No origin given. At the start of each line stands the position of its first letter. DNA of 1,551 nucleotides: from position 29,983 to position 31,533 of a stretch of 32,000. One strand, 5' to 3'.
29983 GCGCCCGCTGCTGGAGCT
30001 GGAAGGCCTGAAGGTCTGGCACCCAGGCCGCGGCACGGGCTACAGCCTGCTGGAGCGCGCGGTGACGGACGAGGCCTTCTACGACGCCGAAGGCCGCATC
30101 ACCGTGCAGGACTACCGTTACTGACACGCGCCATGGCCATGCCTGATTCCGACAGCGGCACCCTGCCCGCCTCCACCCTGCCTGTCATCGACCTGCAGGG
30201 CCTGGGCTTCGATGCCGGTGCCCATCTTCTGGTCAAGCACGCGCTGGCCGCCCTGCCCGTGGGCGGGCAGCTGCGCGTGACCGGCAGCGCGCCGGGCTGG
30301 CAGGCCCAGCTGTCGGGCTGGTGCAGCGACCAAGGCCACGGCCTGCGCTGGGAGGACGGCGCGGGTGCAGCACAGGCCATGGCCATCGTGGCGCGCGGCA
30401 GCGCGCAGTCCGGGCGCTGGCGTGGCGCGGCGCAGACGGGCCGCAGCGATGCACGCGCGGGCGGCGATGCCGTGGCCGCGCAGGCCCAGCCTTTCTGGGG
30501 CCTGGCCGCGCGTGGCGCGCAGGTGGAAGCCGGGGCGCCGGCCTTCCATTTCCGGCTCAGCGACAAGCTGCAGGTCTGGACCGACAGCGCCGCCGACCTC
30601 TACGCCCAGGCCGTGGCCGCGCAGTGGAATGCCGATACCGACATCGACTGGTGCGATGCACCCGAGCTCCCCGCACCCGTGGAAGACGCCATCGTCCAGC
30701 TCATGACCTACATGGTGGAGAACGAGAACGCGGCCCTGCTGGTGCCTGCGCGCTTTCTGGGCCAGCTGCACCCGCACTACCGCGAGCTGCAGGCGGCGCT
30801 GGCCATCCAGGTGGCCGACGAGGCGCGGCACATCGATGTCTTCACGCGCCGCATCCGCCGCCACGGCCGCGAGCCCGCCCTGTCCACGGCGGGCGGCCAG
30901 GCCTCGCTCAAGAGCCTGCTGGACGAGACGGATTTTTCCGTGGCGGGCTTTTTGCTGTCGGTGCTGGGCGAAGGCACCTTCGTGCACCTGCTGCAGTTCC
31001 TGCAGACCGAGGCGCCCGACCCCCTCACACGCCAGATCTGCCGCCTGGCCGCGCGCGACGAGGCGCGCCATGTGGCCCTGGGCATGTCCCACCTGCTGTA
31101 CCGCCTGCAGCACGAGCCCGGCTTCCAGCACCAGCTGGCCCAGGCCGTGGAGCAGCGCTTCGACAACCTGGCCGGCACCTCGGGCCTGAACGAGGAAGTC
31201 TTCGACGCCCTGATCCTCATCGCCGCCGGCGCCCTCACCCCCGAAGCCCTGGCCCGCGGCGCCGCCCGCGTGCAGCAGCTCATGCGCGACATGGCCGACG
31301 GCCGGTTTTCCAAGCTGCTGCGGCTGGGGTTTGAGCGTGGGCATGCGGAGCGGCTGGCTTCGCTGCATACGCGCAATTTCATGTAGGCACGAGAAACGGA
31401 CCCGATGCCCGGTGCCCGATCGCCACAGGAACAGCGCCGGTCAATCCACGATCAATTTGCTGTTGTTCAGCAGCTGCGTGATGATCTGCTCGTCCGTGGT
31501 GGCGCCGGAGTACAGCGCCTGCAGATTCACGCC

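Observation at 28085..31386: Uncharacterised three-gene putative oxygenase operon: ACAD-fold flavoprotein + leaderless PhnD-like protein + TusA-like/diiron fusion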

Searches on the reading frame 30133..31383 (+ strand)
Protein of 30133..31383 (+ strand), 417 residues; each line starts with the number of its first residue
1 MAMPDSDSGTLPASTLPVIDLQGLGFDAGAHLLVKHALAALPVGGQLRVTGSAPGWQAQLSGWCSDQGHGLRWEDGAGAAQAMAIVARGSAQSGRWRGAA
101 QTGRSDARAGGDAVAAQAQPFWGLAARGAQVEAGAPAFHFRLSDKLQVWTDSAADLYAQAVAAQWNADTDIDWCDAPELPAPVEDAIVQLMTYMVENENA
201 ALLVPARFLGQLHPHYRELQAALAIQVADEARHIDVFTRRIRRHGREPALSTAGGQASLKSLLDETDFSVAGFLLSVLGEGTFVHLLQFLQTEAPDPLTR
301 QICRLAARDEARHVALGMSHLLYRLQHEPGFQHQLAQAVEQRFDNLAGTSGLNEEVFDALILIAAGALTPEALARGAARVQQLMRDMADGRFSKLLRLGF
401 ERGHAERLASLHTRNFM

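Call 3: search_protein_families(library=pfam, proteins=[window:30133-31383:+], max_evalue=0.1)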
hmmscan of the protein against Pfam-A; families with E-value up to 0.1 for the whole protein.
window:30133-31383:+ (417 aa): 2 families
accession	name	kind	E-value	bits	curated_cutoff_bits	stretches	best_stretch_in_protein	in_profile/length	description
PF11583.14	AurF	-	2.4e-07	30.6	29.6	1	213-329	98-215/282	P-aminobenzoate N-oxygenase AurF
PF01206.22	TusA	-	0.034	14.4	28.6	1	32-71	15-54/70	Sulfurtransferase TusA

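Call 4: search_protein_families(library=ncbifam, proteins=[window:30133-31383:+], max_evalue=0.1)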
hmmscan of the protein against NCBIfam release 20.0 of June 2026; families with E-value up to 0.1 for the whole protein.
window:30133-31383:+ (417 aa): 2 families
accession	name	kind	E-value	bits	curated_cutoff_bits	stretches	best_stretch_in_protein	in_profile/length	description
NF006200.0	PRK08326.1-3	equivalog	0.0036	16.6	194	0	301-342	204-245/321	R2-like ligand-binding oxidase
NF006202.0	PRK08326.1-5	equivalog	0.018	14.3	315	0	276-327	167-217/297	R2-like ligand-binding oxidase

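Call 6: find_homologous_proteins(query=window:30133-31383:+)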
Query window:30133-31383:+ (417 aa): 5346 proteins with E <= 0.001 among 8000 candidates; the best 120 are listed.
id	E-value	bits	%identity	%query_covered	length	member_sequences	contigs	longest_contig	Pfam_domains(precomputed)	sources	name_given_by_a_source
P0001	3.5e-268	907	99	100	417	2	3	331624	PF11583.15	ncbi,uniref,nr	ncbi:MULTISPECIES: ferritin-like domain-containing protein [unclassified Delftia]|uniref:ferritin-li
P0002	6.2e-268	906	98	100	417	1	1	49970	PF11583.15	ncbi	-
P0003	1.3e-267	905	98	100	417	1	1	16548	PF11583.15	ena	-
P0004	3.8e-267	904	98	100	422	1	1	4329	PF11583.15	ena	-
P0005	8.0e-267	903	98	100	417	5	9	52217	PF11583.15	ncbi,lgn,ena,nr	ncbi:MAG: hypothetical protein DI604_23460 [Delftia acidovorans]|nr:MAG: hypothetical protein DI604_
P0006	8.5e-267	902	98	100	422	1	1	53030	PF11583.15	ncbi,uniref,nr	ncbi:ferritin-like domain-containing protein [Delftia sp. RIT313]|uniref:ferritin-like domain-contai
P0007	9.7e-267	902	98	100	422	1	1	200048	PF11583.15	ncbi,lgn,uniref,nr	ncbi:para-aminobenzoate N-oxygenase AurF [Delftia acidovorans]|uniref:ferritin-like domain-containin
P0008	2.2e-266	901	98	100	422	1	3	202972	PF11583.15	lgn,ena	-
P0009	2.8e-266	901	98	100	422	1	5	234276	PF11583.15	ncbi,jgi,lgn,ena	-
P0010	3.4e-266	900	98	100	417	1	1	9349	PF11583.15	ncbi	-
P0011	4.4e-266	900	98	100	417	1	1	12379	PF11583.15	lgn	-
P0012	5.1e-266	900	98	100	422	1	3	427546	PF11583.15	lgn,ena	-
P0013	5.3e-266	900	98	100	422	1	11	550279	PF11583.15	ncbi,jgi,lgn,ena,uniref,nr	ncbi:ferritin-like domain-containing protein [Delftia acidovorans]|uniref:ferritin-like domain-conta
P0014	5.3e-266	900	98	100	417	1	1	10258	PF11583.15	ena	-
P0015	6.7e-266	899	98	100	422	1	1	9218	PF11583.15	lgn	-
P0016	8.6e-266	899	98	100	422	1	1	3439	PF11583.15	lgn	-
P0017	9.4e-266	899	98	100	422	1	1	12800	PF11583.15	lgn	-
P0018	1.0e-265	899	98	100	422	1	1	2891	PF11583.15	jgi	-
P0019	1.4e-265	898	98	100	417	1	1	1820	PF11583.15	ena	-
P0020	1.4e-265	898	98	100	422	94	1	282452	PF11583.15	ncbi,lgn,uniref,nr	ncbi:ferritin-like domain-containing protein [Delftia acidovorans]|uniref:ferritin-like domain-conta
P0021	1.4e-265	898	98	100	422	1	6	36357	PF11583.15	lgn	-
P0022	1.4e-265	898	98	100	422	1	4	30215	PF11583.15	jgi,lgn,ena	-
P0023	1.5e-265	898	98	100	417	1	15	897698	PF11583.15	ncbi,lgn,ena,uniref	ncbi:ferritin-like domain-containing protein [Delftia acidovorans]|uniref:ferritin-like domain-conta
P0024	1.8e-265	898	98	100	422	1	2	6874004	PF11583.15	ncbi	ncbi:ferritin-like domain-containing protein [Delftia acidovorans]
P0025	2.3e-265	898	98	100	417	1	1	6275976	PF11583.15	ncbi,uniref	ncbi:ferritin-like domain-containing protein [Delftia sp. DS1230]|uniref:ferritin-like domain-contai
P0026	3.0e-265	897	98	100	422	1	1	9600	PF11583.15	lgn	-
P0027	3.1e-265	897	97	100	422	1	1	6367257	PF11583.15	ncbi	ncbi:ferritin-like domain-containing protein [Delftia acidovorans]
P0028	3.1e-265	897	98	100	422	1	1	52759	PF11583.15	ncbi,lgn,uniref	ncbi:ferritin-like domain-containing protein [Delftia acidovorans]|uniref:ferritin-like domain-conta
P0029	3.5e-265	897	98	100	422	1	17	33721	PF11583.15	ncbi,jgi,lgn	-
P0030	4.0e-265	897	98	100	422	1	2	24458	PF11583.15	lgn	-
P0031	5.5e-265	896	98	100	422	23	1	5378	PF11583.15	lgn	-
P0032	6.7e-265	896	97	100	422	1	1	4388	PF11583.15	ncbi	-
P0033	6.8e-265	896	98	100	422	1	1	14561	PF11583.15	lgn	-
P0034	8.2e-265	896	98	100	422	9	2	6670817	PF11583.15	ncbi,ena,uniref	ncbi:ferritin-like domain-containing protein [Delftia acidovorans]|uniref:ferritin-like domain-conta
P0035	8.3e-265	896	97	100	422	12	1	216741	PF11583.15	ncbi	-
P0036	8.4e-265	896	98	100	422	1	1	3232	PF11583.15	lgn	-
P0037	9.1e-265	896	98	100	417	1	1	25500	PF11583.15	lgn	-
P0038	2.5e-264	894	97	100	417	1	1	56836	PF11583.15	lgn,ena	-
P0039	2.7e-264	894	98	100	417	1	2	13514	PF11583.15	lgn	-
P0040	4.1e-264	894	98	100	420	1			PF11583.15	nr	nr:ferritin-like domain-containing protein [Delftia acidovorans]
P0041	5.3e-264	893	97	100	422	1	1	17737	PF11583.15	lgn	-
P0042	5.5e-264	893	97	100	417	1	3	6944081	PF11583.15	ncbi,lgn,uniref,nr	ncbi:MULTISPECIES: ferritin-like domain-containing protein [Delftia]|uniref:ferritin-like domain-con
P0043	6.0e-264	893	97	100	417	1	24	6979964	PF11583.15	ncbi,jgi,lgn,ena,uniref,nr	ncbi:ferritin-like domain-containing protein [Delftia sp. WSY_9]|uniref:ferritin-like domain-contain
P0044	7.4e-264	893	97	100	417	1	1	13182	PF11583.15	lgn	-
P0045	9.4e-264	892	97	100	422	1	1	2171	PF11583.15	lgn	-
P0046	1.2e-263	892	97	100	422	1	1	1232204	PF11583.15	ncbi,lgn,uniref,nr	ncbi:ferritin-like domain-containing protein [Delftia sp. HK171]|uniref:ferritin-like domain-contain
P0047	1.3e-263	892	97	100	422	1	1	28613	PF11583.15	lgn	-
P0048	2.0e-263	891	97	100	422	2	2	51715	PF11583.15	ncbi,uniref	ncbi:ferritin-like domain-containing protein [Delftia acidovorans]|uniref:ferritin-like domain-conta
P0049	2.4e-263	891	97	100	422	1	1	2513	PF11583.15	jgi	jgi:hypothetical protein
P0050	3.6e-263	890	96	100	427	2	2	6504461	PF11583.15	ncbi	ncbi:ferritin-like domain-containing protein [Delftia acidovorans]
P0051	3.7e-263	890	97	100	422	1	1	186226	PF11583.15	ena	-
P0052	4.9e-263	890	97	100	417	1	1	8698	PF11583.15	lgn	-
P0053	6.5e-263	890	97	100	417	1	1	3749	PF11583.15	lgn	-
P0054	7.5e-263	889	97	100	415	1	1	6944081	PF11583.15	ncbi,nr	ncbi:ferritin-like domain-containing protein [Delftia tsuruhatensis]|nr:ferritin-like domain-contain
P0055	8.2e-263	889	97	100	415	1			PF11583.15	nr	nr:ferritin-like domain-containing protein [Delftia lacustris]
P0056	3.4e-262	887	97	100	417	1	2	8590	PF11583.15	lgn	-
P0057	3.6e-262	887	96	100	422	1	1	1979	PF11583.15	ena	-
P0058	4.0e-262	887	96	100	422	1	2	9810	PF11583.15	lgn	-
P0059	4.8e-262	887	96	100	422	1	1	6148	PF11583.15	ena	-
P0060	6.9e-262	886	97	100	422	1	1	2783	PF11583.15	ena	-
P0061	7.9e-262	886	97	100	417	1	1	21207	PF11583.15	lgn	-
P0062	9.4e-262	886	96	100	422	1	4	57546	PF11583.15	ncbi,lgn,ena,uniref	ncbi:ferritin-like domain-containing protein [Delftia lacustris]|uniref:ferritin-like domain-contain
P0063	1.1e-261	886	97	100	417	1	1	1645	PF11583.15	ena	-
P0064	1.3e-261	885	97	100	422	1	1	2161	PF11583.15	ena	-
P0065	1.9e-261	885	97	100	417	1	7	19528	PF11583.15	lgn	-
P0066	2.9e-261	884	96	100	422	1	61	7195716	PF11583.15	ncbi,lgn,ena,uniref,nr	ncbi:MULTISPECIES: ferritin-like domain-containing protein [Delftia]|uniref:Ferritin-like domain-con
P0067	5.7e-261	883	96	100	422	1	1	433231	PF11583.15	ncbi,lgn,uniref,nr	ncbi:hypothetical protein AA671_13410 [Delftia tsuruhatensis]|uniref:ferritin-like domain-containing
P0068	1.2e-260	882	96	100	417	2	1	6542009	PF11583.15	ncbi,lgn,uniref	ncbi:ferritin-like domain-containing protein [Delftia tsuruhatensis]|uniref:ferritin-like domain-con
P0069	1.3e-260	882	96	100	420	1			PF11583.15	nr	nr:ferritin-like domain-containing protein [Delftia lacustris]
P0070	1.5e-260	882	96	100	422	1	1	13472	PF11583.15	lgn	-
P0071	1.6e-260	882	96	100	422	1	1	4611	PF11583.15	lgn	-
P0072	2.1e-260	881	96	100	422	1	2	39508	PF11583.15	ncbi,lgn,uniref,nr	ncbi:ferritin-like domain-containing protein [Delftia tsuruhatensis]|uniref:ferritin-like domain-con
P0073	2.3e-260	881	96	100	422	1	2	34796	PF11583.15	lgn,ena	-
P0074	3.1e-260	881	96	100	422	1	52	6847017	PF11583.15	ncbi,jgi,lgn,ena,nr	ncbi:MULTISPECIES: ferritin-like domain-containing protein [Delftia]|nr:ferritin-like domain-contain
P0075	3.5e-260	881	95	100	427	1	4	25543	PF11583.15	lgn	-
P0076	3.8e-260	881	96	100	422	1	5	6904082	PF11583.15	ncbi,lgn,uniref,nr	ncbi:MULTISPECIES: ferritin-like domain-containing protein [Delftia]|uniref:Ferritin-like domain-con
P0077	3.9e-260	880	96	100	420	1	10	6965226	PF11583.15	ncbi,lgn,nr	ncbi:ferritin-like domain-containing protein [Delftia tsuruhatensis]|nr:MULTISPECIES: ferritin-like 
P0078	4.1e-260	880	96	100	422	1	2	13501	PF11583.15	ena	-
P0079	4.1e-260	880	96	100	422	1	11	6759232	PF11583.15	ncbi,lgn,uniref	ncbi:ferritin-like domain-containing protein [Delftia tsuruhatensis]|uniref:ferritin-like domain-con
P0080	5.1e-260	880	96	100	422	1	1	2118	PF11583.15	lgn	-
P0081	6.5e-260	880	96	100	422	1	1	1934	PF11583.15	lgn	-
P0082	7.2e-260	880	96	100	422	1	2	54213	PF11583.15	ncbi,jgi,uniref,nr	ncbi:ferritin-like domain-containing protein [Delftia tsuruhatensis]|uniref:ferritin-like domain-con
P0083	7.7e-260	880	96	100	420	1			PF11583.15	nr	nr:ferritin-like domain-containing protein [Delftia tsuruhatensis]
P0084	8.1e-260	879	96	100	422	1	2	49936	PF11583.15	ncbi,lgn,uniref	ncbi:ferritin-like domain-containing protein [Delftia sp. WSY_4]|uniref:ferritin-like domain-contain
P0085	1.1e-259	879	96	100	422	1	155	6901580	PF11583.15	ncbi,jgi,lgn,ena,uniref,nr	ncbi:ferritin-like domain-containing protein [Delftia lacustris]|uniref:ferritin-like domain-contain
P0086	1.2e-259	879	95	100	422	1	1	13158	PF11583.15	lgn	-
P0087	1.3e-259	879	96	100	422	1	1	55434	PF11583.15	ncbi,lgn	ncbi:MAG: ferritin-like domain-containing protein [Delftia tsuruhatensis]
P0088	1.7e-259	878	96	100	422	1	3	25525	PF11583.15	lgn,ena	-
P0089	2.1e-259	878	95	100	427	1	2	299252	PF11583.15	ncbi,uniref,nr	ncbi:ferritin-like domain-containing protein [Delftia tsuruhatensis]|uniref:ferritin-like domain-con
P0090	2.6e-259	878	96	100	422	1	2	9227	PF11583.15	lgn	-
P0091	2.9e-259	878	96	100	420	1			PF11583.15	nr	nr:ferritin-like domain-containing protein [Delftia tsuruhatensis]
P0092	3.3e-259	877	96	100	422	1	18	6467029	PF11583.15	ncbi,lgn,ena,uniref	ncbi:ferritin-like domain-containing protein [Delftia tsuruhatensis]|uniref:ferritin-like domain-con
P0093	3.6e-259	877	96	100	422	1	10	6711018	PF11583.15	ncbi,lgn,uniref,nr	ncbi:ferritin-like domain-containing protein [Delftia tsuruhatensis]|uniref:ferritin-like domain-con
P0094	4.1e-259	877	95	100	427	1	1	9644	PF11583.15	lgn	-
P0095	4.2e-259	877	96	100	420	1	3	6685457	PF11583.15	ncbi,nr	ncbi:MAG: ferritin-like domain-containing protein [Achromobacter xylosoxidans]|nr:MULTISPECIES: ferr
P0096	4.4e-259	877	96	100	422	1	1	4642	PF11583.15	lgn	-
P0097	5.1e-259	877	96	100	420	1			PF11583.15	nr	nr:ferritin-like domain-containing protein [Delftia lacustris]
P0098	9.3e-259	876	95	100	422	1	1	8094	PF11583.15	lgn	-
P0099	1.5e-258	875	96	100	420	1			PF11583.15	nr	nr:ferritin-like domain-containing protein [Delftia lacustris]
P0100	1.7e-258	875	95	100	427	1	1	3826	PF11583.15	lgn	-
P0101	2.5e-258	875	95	100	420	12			PF11583.15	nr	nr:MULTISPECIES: ferritin-like domain-containing protein [Delftia]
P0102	2.6e-258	874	95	100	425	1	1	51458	PF11583.15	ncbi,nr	ncbi:ferritin-like domain-containing protein [Delftia tsuruhatensis]|nr:ferritin-like domain-contain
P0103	5.1e-258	874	95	100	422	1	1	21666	PF11583.15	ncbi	-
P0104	1.7e-257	872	95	100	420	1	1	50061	PF11583.15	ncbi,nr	ncbi:hypothetical protein J2W86_005501 [Delftia lacustris]|nr:hypothetical protein [Delftia lacustri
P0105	5.4e-257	870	94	100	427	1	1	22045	PF11583.15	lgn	-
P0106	8.1e-257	870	93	100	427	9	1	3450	PF11583.15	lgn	-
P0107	1.7e-256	869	95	100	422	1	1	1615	PF11583.15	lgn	-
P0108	2.1e-256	868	95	100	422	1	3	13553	PF11583.15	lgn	-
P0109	2.5e-256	868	95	100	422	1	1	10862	PF11583.15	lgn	-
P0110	2.8e-256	868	95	100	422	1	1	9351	PF11583.15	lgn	-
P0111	4.6e-256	867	95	100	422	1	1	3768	PF11583.15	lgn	-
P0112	8.5e-255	863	94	100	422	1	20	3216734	PF11583.15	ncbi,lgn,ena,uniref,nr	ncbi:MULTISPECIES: ferritin-like domain-containing protein [Delftia]|uniref:ferritin-like domain-con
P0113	2.7e-254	861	94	100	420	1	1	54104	PF11583.15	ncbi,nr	ncbi:ferritin-like domain-containing protein [Delftia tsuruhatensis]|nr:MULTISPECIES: ferritin-like 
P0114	9.9e-254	859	94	100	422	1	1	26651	PF11583.15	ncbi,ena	ncbi:MAG: ferritin-like domain-containing protein [Pseudomonadota bacterium]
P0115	1.4e-253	859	94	100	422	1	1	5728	PF11583.15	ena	-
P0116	3.4e-252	854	94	100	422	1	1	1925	PF11583.15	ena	-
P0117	2.3e-247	838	93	100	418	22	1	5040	PF11583.15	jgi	jgi:hypothetical protein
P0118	1.8e-246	836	93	100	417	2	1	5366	PF11583.15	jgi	jgi:hypothetical protein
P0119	1.8e-236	803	90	100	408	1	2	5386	PF11583.15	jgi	jgi:hypothetical protein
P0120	2.2e-216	736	84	98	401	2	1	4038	PF11583.15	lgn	-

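Call 9: search_solved_structures(query=window:30133-31383:+, max_evalue=1, show_alignments=2)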
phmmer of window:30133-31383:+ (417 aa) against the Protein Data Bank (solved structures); distinct sequences matched with E-value up to 1: 2.
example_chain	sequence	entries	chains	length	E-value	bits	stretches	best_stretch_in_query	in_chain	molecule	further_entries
9g6k_LW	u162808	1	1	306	0.21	13.6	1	40-89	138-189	Putative 50S ribosomal protein L3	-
9i05_Ab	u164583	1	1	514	0.34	12.9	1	40-89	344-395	Large ribosomal subunit protein uL3m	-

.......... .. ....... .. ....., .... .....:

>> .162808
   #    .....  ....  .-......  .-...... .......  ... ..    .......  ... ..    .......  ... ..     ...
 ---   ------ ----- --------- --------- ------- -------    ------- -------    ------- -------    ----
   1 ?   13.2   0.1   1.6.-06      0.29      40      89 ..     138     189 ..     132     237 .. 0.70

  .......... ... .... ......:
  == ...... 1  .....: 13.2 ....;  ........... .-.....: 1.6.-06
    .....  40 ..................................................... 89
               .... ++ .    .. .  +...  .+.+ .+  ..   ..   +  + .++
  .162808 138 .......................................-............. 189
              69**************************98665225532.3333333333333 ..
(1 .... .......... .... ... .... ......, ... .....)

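Call 13: find_encoding_contigs(protein=P0120, flank=6000, max_places=3)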
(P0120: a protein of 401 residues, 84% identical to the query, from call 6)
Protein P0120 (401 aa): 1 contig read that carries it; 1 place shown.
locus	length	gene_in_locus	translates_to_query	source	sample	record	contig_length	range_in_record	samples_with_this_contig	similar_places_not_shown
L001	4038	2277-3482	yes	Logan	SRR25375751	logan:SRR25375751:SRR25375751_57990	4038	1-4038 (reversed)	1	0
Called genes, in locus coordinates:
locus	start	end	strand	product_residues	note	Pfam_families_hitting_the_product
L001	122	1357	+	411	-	PF02771:Acyl-CoA_dh_N, PF02770:Acyl-CoA_dh_M, PF00441:Acyl-CoA_dh_1, PF08028:Acyl-CoA_dh_2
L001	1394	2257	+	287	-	PF12974:Phosphonate-bd, PF09084:NMT1 (faint)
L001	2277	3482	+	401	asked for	PF11583:AurF (weak)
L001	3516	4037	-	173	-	?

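Call 15: search_protein_representatives(protein=window:30133-31383:+)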
Query: 417 residues. Proteins with E-value up to 0.001 (for the whole library): 1178; up to 1e-10: 559; up to 1e-30: 137. The best 150 are listed.
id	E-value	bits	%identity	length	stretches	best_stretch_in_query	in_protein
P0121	3.4e-122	424.6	52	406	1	14-417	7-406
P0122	7.3e-112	390.6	53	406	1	14-417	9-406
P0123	1.7e-106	372.9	49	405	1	19-417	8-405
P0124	2.8e-105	368.9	53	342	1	84-417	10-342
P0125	4.5e-92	325.4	84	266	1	179-371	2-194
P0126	2.2e-91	323.1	58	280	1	16-302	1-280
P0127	3.5e-89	315.9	45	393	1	16-417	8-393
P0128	1.5e-86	307.2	45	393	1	19-417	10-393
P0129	2.8e-80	286.5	41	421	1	26-417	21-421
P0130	9.7e-79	281.5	53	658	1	132-413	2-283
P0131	8.7e-77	275.1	40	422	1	19-417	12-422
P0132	1.1e-74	268.2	60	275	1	82-303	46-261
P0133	4.9e-73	262.7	39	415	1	21-417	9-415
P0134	9.2e-73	261.8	40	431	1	12-417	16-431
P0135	1.5e-72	261.1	55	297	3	19-202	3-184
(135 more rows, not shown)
